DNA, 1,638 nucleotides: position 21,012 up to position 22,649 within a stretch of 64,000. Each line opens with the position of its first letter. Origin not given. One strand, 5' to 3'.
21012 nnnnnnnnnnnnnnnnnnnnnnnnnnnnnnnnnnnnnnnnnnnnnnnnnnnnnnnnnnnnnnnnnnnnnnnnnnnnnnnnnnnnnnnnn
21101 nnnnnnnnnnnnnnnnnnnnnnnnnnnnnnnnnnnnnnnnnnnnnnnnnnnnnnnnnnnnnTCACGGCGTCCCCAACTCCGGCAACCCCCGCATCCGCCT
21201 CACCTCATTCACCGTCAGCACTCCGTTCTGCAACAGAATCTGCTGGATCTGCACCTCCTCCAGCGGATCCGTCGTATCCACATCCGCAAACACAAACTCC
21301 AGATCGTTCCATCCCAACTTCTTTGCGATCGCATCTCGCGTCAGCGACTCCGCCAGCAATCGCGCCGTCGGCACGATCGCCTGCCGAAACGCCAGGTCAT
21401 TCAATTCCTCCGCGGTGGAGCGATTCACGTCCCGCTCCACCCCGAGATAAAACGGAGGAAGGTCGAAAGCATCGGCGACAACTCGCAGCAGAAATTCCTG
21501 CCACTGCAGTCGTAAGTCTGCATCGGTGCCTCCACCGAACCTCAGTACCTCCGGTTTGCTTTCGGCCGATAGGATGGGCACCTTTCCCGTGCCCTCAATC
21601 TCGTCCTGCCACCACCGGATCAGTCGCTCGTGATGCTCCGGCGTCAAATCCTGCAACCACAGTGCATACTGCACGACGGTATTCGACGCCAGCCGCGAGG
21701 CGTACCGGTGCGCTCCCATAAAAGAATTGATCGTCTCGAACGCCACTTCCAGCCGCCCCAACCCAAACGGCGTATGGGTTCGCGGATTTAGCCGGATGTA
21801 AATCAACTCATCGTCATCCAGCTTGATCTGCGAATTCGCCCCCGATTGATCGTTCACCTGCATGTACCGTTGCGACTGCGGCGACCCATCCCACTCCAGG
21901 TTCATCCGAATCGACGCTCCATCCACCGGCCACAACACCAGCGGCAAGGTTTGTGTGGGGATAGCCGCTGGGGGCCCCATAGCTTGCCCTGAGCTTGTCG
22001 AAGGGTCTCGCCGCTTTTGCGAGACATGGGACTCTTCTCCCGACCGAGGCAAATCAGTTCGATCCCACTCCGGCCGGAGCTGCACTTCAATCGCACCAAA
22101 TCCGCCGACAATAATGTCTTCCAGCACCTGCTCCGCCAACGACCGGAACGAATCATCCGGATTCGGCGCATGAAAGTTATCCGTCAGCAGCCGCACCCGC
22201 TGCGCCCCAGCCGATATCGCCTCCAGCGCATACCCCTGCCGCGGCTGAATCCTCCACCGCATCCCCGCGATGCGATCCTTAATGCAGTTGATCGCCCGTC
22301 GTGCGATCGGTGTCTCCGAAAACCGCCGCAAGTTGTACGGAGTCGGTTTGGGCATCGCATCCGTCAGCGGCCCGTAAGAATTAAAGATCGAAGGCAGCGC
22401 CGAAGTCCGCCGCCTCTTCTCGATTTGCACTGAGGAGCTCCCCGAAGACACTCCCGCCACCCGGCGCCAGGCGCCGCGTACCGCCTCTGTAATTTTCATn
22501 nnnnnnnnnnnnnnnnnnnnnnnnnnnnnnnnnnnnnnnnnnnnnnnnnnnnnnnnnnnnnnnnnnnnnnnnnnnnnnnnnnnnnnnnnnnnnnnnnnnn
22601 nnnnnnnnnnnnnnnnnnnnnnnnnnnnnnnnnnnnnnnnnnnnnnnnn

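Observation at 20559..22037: The same repeat families sit in frame inside the portal and protease-like genes of the phage cluster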

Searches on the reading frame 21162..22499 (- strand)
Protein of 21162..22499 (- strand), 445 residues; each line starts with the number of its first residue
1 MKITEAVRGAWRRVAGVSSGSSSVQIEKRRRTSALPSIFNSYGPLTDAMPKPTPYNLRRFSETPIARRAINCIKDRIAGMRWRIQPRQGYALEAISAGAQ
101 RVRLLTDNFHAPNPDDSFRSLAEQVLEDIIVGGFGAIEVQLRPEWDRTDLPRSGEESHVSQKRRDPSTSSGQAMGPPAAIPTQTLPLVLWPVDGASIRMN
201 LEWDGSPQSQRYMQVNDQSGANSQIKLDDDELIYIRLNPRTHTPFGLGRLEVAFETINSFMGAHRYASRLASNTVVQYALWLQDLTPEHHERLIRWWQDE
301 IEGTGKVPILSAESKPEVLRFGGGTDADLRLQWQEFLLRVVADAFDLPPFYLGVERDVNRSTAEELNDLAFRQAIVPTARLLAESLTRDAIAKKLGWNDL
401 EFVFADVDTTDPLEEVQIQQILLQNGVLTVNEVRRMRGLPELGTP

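Call 5: search_protein_families(library=pfam, proteins=[window:21162-22499:-], max_evalue=0.01)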
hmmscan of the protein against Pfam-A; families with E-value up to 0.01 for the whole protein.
window:21162-22499:- (445 aa): 1 family
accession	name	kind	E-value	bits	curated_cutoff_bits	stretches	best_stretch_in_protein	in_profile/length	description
PF04860.17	Phage_portal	-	5.3e-47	161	39.1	1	65-438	2-321/321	Phage portal protein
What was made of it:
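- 21162..22499 (-): HK97-type portal gene (445 aa). PF04860 E 5e-47 (call 5).
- Checked: Portal ORF 21162-22499(-) is PF04860 Phage_portal, E 5e-47 (call 5).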

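Call 6: search_protein_families(library=phrogs, proteins=[window:21162-22499:-], max_evalue=0.01)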
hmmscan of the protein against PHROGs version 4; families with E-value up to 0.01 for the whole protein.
window:21162-22499:- (445 aa): 3 families
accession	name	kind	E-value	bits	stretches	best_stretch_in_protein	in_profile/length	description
phrog_2662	-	head and packaging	4.6e-33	115.7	2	188-443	150-409/717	portal protein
phrog_12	-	head and packaging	1.8e-29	104.3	2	189-442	172-418/646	portal protein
phrog_5929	-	head and packaging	7.7e-06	26.4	1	283-442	25-185/228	portal protein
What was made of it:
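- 21162..22499 (-): PHROG portal match is split around the insert (call 6).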

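Call 13: find_homologous_proteins(query=window:21162-22499:-, max_evalue=1e-10)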
Query window:21162-22499:- (445 aa): 5221 proteins with E <= 1e-10 among 8000 candidates; the best 120 are listed.
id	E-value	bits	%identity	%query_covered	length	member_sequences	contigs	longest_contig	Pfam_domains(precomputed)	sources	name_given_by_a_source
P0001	1.1e-297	1006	100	100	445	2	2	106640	PF04860.18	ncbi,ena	-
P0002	1.4e-269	913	93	100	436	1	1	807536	PF04860.18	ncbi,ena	-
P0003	5.4e-269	911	95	95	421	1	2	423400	PF04860.18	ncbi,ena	-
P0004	4.1e-261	885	88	100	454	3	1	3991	PF04860.18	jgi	jgi:hypothetical protein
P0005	4.5e-261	885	89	100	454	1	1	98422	PF04860.18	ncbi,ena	-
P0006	1.3e-257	873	86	100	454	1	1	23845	PF04860.18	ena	-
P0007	2.1e-257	873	89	100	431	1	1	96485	PF04860.18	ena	-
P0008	2.4e-257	873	89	100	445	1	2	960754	PF04860.18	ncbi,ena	-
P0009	8.9e-257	871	88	99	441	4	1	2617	PF04860.18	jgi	jgi:hypothetical protein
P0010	9.8e-257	871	90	100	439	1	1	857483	PF04860.18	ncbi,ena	-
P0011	1.8e-256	870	88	100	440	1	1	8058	PF04860.18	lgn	-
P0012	2.2e-256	869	87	100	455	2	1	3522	PF04860.18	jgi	jgi:hypothetical protein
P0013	1.4e-255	867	87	99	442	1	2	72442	PF04860.18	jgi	jgi:hypothetical protein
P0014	1.4e-255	867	86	100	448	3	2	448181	PF04860.18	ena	-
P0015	2.1e-255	866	93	95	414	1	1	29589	PF04860.18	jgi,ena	-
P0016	2.7e-255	866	89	100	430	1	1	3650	PF04860.18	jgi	jgi:hypothetical protein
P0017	1.2e-253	860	88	100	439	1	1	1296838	PF04860.18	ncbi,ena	-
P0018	5.2e-253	858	85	100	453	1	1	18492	PF04860.18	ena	-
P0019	2.2e-252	856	85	99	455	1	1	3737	PF04860.18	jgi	-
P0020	1.1e-250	851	87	99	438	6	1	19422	PF04860.18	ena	-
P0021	1.6e-250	850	85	99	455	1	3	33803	PF04860.18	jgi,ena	-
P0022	3.0e-250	849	87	99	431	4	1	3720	PF04860.18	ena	-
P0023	1.1e-249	847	88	100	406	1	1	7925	PF06074.19,PF04860.18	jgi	jgi:HK97 family phage portal protein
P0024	1.2e-249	847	85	99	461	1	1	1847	PF04860.18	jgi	jgi:hypothetical protein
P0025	2.9e-249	846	86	99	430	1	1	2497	PF04860.18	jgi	-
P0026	3.2e-249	846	87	99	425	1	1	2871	PF06074.19,PF04860.18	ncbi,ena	-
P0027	4.2e-249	845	86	99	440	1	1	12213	PF04860.18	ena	-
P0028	7.3e-249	845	85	99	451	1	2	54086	PF04860.18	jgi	jgi:hypothetical protein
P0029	2.1e-248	843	86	99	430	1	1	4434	PF04860.18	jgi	jgi:hypothetical protein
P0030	2.3e-248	843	86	100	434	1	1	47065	PF04860.18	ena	-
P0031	2.7e-248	843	86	99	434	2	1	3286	PF04860.18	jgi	jgi:phage portal protein BeeE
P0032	1.5e-247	840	86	100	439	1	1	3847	PF06074.19,PF04860.18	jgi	jgi:hypothetical protein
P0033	4.0e-247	839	85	100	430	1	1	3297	PF04860.18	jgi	jgi:hypothetical protein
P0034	4.3e-247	839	87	100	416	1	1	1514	PF04860.18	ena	-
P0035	2.1e-246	837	85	100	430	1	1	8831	PF04860.18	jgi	jgi:hypothetical protein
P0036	2.4e-246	836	84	99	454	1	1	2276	PF04860.18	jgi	-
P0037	3.3e-246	836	85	100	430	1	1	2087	PF04860.18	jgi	jgi:HK97 family phage portal protein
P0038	6.1e-246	835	84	100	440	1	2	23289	PF04860.18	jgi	jgi:hypothetical protein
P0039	7.1e-246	835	84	100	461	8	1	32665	PF04860.18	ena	-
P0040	1.0e-245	834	85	99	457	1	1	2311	PF04860.18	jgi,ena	-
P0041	2.9e-245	833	85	100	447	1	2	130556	PF04860.18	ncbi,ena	-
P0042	4.7e-245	832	84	99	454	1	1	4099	PF04860.18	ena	-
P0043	5.2e-245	832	82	99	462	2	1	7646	PF04860.18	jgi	jgi:hypothetical protein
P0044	5.6e-245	832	85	100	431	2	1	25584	PF04860.18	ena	-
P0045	8.0e-245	831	86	100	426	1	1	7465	PF04860.18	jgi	jgi:hypothetical protein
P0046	8.2e-245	831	86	100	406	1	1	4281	PF06074.19,PF04860.18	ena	-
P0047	8.5e-245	831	84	100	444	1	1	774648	PF04860.18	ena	-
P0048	3.5e-244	829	86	100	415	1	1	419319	PF06074.19,PF04860.18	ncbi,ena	-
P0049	3.8e-244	829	82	99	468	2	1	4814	PF04860.18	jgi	-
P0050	1.1e-243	828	83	99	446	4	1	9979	PF04860.18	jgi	jgi:hypothetical protein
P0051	1.7e-243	827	83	99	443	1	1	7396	PF04860.18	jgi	jgi:hypothetical protein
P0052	2.0e-243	827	85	99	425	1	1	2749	PF04860.18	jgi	jgi:hypothetical protein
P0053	2.2e-243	827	84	100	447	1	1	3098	PF04860.18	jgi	-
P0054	2.3e-243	827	86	99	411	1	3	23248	PF06074.19,PF04860.18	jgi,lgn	jgi:HK97 family phage portal protein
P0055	3.1e-243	826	86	99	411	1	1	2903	PF06074.19,PF04860.18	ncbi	-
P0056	5.6e-243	825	85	99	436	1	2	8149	PF04860.18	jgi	jgi:hypothetical protein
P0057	6.3e-243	825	84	100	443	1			PF04860.18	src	-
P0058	1.1e-242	824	85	100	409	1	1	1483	PF04860.18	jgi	-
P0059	1.6e-242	824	85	100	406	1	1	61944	PF06074.19,PF04860.18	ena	-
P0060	3.2e-242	823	83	99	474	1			PF04860.18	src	-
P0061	3.4e-242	823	85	99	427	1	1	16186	PF04860.18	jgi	jgi:hypothetical protein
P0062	4.4e-242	822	86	99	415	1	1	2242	PF06074.19,PF04860.18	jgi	-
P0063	4.7e-242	822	85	100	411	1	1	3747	PF04860.18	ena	-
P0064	9.0e-242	821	84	100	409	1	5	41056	PF04860.18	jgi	jgi:HK97 family phage portal protein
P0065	9.7e-242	821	85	99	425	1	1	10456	PF04860.18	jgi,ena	jgi:hypothetical protein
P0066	1.5e-241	821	83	99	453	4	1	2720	PF04860.18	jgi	jgi:hypothetical protein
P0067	1.6e-241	820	84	99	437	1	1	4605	PF04860.18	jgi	jgi:Phage portal protein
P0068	1.8e-241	820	83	100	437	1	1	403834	PF04860.18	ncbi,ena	-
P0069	2.5e-241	820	84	100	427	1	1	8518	PF04860.18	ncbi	-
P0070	2.6e-241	820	84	100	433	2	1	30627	PF04860.18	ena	-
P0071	3.7e-241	819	85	99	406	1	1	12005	PF06074.19,PF04860.18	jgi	-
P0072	4.0e-241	819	83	100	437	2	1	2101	PF04860.18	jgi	jgi:hypothetical protein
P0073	6.6e-241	818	84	99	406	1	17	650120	PF06074.19,PF04860.18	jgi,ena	jgi:HK97 family phage portal protein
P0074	7.7e-241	818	84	99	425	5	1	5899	PF04860.18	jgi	-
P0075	1.6e-240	817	88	95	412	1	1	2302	PF04860.18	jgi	jgi:Phage portal protein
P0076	2.2e-240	817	82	99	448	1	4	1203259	PF04860.18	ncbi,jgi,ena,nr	ncbi:MAG TPA: phage portal protein [Candidatus Solibacter sp.]|nr:phage portal protein [Candidatus S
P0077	3.1e-240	816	84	99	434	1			PF04860.18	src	-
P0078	3.9e-240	816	84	99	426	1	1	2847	PF04860.18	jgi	-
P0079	4.2e-240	816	83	100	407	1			PF06074.19,PF04860.18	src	-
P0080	4.3e-240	816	83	100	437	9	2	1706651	PF04860.18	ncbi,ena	-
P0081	6.4e-240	815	84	99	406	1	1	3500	PF06074.19,PF04860.18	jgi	jgi:HK97 family phage portal protein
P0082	6.5e-240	815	83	99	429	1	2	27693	PF04860.18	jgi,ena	-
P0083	8.8e-240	815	84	99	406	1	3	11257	PF06074.19,PF04860.18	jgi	jgi:HK97 family phage portal protein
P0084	9.8e-240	815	83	99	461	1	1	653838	PF04860.18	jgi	jgi:Phage portal protein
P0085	1.1e-239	814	87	95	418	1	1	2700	PF04860.18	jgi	jgi:Phage portal protein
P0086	1.4e-239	814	83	99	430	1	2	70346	PF04860.18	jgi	jgi:HK97 family phage portal protein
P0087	1.5e-239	814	81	99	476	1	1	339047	PF04860.18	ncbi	-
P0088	1.6e-239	814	84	99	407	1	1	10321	PF04860.18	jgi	jgi:HK97 family phage portal protein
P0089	1.6e-239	814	83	100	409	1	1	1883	PF04860.18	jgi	jgi:HK97 family phage portal protein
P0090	1.9e-239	814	83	99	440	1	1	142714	PF04860.18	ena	-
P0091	4.0e-239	813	84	99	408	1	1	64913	PF06074.19,PF04860.18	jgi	-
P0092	4.2e-239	812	84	99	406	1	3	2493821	PF06074.19,PF04860.18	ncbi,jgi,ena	jgi:HK97 family phage portal protein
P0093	6.6e-239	812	83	100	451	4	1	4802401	PF04860.18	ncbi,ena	-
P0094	8.5e-239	811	83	99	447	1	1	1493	PF04860.18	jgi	-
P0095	1.0e-238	811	82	100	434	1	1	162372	PF04860.18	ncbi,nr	ncbi:MAG TPA: phage portal protein [Candidatus Sulfotelmatobacter sp.]|nr:phage portal protein [Cand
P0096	1.0e-238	811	83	100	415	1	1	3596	PF04860.18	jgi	jgi:HK97 family phage portal protein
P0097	1.1e-238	811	87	94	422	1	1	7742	PF04860.18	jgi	jgi:hypothetical protein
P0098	1.1e-238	811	83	99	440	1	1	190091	PF04860.18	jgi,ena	-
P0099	1.1e-238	811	83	99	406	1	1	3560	PF06074.19,PF04860.18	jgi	jgi:HK97 family phage portal protein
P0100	1.6e-238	811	78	100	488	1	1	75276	PF04860.18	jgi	jgi:hypothetical protein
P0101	2.1e-238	810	83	99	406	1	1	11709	PF06074.19,PF04860.18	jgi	jgi:HK97 family phage portal protein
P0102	2.2e-238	810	87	94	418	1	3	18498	PF04860.18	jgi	jgi:hypothetical protein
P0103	3.0e-238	810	81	99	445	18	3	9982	PF04860.18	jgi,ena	jgi:hypothetical protein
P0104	3.3e-238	810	81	100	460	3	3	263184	PF04860.18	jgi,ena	jgi:hypothetical protein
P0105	4.6e-238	809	83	99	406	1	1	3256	PF06074.19,PF04860.18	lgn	-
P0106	1.2e-237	808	83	99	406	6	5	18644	PF06074.19,PF04860.18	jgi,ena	jgi:HK97 family phage portal protein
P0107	1.4e-237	807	82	100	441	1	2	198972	PF04860.18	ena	-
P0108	1.6e-237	807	87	94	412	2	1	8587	PF04860.18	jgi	jgi:hypothetical protein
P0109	2.0e-237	807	83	100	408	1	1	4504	PF04860.18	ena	-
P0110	2.9e-237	806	81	99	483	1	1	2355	PF04860.18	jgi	jgi:hypothetical protein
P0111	3.1e-237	806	81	100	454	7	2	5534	PF04860.18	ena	-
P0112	3.3e-237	806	81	99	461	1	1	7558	PF04860.18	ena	-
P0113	3.6e-237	806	82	100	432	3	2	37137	PF04860.18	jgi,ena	-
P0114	3.6e-237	806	83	99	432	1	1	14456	PF04860.18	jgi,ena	-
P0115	4.7e-237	806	82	100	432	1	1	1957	PF04860.18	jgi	jgi:Phage portal protein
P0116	5.9e-237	805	80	99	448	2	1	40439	PF04860.18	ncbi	-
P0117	6.6e-237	805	80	100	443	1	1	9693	PF04860.18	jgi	jgi:hypothetical protein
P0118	1.1e-236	804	83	99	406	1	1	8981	PF06074.19,PF04860.18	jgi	jgi:HK97 family phage portal protein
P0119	1.2e-236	804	82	100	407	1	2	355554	PF04860.18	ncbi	-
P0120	1.3e-236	804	82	100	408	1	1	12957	PF04860.18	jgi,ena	-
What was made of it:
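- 21162..22499 (-): More than 5000 homologues; the top 120 are 78-100% identical (call 13).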

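Call 16: find_related_loci(query=window:21162-22499:-, collection=genome_contigs, flank=10000)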
Query window:21162-22499:- (445 aa) in genome_contigs; peptide patterns used: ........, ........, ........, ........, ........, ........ (x = any residue, [..] = any of these).
599 stretches matched a pattern (row limit reached: there are more); 582 encode a relative of the query (tblastn E <= 1e-3); the best 80 are kept; 80 distinct loci.
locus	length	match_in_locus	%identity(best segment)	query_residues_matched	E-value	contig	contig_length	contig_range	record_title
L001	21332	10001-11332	95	1-444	0e+0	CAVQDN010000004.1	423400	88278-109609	MAG: uncultured Acidobacteriaceae bacterium isolate MFD03346.bin.2.99 genome assembly, contig: contig_15392, whole genom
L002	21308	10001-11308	93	1-444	0e+0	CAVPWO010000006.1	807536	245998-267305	MAG: uncultured Acidobacteriaceae bacterium isolate MFD10064.bin.1.18 genome assembly, contig: contig_12582, whole genom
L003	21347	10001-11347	89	1-444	0e+0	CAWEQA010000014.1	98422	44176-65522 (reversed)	MAG: uncultured Acidobacteriaceae bacterium isolate MFD01872.bin.2.64 genome assembly, contig: contig_200947, whole geno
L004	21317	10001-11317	88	1-444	0e+0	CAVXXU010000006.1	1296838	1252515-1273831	MAG: uncultured Acidobacteriaceae bacterium isolate MFD00008.bin.1.10 genome assembly, contig: contig_39705, whole genom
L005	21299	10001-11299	90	1-443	0e+0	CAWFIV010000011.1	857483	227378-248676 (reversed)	MAG: uncultured Acidobacteriota bacterium isolate MFD02248.bin.1.173 genome assembly, contig: contig_34371, whole genome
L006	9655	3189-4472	85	1-442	0e+0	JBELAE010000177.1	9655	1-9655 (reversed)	MAG: Candidatus Sulfotelmatobacter sp. isolate SPRUCE 86 SPRUCE_86_177, whole genome shotgun sequence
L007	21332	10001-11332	85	1-444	0e+0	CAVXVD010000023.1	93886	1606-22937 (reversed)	MAG: uncultured Acidobacteriota bacterium isolate MFD04752.bin.2.97 genome assembly, contig: contig_129881, whole genome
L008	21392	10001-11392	81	1-442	0e+0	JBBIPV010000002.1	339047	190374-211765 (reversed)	MAG: Terriglobales bacterium isolate EPF170215_bin_310 NODE_4_length_339047_cov_12.740634, whole genome shotgun sequence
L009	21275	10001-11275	86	1-439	0e+0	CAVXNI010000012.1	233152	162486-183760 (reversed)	MAG: uncultured Acidobacteriota bacterium isolate MFD01716.bin.2.147 genome assembly, contig: contig_75991, whole genome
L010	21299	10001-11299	84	1-443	0e+0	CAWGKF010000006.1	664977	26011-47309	MAG: Terriglobia bacterium isolate MFD05705.bin.1.22 genome assembly, contig: contig_18043, whole genome shotgun sequenc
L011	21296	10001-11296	83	1-443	0e+0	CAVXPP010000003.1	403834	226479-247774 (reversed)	MAG: uncultured Acidobacteriota bacterium isolate MFD05502.bin.1.167 genome assembly, contig: contig_3352, whole genome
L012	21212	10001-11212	84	1-442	0e+0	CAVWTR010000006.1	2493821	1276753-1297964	MAG: uncultured Acidobacteriota bacterium isolate MFD00964.bin.1.103 genome assembly, contig: contig_17390, whole genome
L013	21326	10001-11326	82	1-442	0e+0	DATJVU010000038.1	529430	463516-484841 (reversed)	MAG TPA_asm: Candidatus Solibacter sp. isolate SMAG_U15081 k141_3011466, whole genome shotgun sequence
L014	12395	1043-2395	81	1-444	0e+0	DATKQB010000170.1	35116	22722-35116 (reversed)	MAG TPA_asm: Verrucomicrobiia bacterium isolate SMAG_U14806 k141_957124, whole genome shotgun sequence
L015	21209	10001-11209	82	1-443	0e+0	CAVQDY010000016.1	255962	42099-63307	MAG: Terriglobia bacterium isolate MFD02248.bin.1.108 genome assembly, contig: contig_30379, whole genome shotgun sequen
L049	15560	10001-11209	68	1-444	0e+0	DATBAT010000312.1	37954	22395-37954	MAG TPA_asm: Terriglobales bacterium isolate SMAG_U5739 k141_2389196, whole genome shotgun sequence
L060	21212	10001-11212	68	1-442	0e+0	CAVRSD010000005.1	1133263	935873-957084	MAG: Terriglobia bacterium isolate MFD04540.bin.1.72 genome assembly, contig: contig_1753, whole genome shotgun sequence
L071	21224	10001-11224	65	1-442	0e+0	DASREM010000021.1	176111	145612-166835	MAG TPA_asm: Terriglobales bacterium isolate SMAG_U10006 k141_1380522, whole genome shotgun sequence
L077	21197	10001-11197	65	1-444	0e+0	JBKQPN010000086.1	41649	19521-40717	MAG: Terriglobales bacterium isolate MGr1A1B1C__bin_134 MGr1A1B1C_000000162418, whole genome shotgun sequence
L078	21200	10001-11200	66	1-442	0e+0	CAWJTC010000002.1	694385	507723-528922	MAG: uncultured Acidobacteriota bacterium isolate MFD04463.bin.2.71 genome assembly, contig: contig_27005, whole genome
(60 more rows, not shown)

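Call 43: search_solved_structures(query=A1, max_evalue=0.001, show_alignments=2)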
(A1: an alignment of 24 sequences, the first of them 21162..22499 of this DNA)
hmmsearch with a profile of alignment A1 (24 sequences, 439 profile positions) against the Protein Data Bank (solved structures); distinct sequences matched with E-value up to 0.001: 0.

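Call 50: predict_structure(alignment_id=A1)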
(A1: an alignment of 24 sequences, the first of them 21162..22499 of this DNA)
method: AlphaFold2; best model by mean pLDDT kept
length: 445 residues; sequences in the alignment: 24
mean_pLDDT: 34.2   pTM: 0.19
mean pLDDT of the five models: 34.2, 33.3, 32.8, 32.1, 30.4
residues with pLDDT >= 90: 0; 70-90: 0; 50-70: 9; < 50: 436
segments of 3 or more residues with pLDDT < 50: 1-99, 101-428, 438-440
pLDDT, mean of each block of 10 residues (from residue 1): 36 30 27 26 28 29 33 37 38 45 47 43 45 38 36 27 30 28 31 29 33 32 28 23 26 29 30 32 35 38 32 30 37 44 34 30 32 33 31 35 34 43 43 49 47
secondary structure, 60 per line:
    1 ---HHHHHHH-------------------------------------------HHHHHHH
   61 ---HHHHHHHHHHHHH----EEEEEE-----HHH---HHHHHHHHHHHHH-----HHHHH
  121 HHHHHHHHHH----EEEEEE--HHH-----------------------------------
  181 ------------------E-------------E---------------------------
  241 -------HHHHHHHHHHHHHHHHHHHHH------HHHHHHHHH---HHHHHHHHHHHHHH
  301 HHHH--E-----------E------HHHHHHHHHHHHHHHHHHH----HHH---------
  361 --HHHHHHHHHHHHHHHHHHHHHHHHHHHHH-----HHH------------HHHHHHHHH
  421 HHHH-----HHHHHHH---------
elements in order: H4-10 H54-60 H64-76 E81-86 H98-110 H116-130 E135-140 H248-268 H275-283 H287-304 H326-344 H363-391 H412-424 H430-436
